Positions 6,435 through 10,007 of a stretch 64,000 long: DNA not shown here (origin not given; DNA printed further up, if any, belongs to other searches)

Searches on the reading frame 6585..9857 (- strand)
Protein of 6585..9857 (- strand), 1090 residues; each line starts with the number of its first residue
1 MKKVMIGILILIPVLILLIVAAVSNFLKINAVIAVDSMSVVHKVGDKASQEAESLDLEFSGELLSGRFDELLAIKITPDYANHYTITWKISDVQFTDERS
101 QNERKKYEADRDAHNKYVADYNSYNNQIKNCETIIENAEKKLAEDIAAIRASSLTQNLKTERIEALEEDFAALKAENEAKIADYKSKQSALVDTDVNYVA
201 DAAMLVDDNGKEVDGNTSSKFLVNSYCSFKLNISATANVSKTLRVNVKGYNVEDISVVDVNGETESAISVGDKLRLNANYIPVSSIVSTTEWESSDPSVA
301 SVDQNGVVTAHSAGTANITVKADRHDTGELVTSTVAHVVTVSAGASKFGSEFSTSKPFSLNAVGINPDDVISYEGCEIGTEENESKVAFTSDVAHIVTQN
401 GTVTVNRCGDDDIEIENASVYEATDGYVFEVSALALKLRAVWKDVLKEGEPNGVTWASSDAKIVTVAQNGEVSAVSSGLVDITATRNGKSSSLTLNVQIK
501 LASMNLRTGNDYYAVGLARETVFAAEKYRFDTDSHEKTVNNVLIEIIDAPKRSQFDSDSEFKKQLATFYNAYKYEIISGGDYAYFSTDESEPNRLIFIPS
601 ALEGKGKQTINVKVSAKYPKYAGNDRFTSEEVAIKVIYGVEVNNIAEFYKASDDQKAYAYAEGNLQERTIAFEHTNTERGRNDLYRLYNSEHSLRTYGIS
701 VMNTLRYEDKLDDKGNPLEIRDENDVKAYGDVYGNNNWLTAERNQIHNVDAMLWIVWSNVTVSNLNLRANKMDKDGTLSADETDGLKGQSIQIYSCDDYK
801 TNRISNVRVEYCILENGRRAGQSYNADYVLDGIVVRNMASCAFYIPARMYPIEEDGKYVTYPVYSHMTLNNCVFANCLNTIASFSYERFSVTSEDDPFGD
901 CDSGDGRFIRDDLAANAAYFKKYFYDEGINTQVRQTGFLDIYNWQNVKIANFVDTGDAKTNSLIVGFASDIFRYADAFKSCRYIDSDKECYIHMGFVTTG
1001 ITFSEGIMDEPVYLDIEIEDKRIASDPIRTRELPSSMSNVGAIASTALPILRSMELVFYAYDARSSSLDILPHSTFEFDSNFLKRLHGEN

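Call 75: search_protein_families(library=pfam, proteins=[window:6585-9857:-], max_evalue=0.001)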
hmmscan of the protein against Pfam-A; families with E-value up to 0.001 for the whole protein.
window:6585-9857:- (1090 aa): 2 families
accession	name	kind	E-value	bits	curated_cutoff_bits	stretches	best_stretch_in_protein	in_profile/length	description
PF02368.24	Big_2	-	1.7e-17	63.6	22.8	2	265-324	11-70/79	Bacterial Ig-like domain (group 2)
PF22359.2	Big-like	-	0.00024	21.7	27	1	292-321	5-34/48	Bacterial Ig-like domain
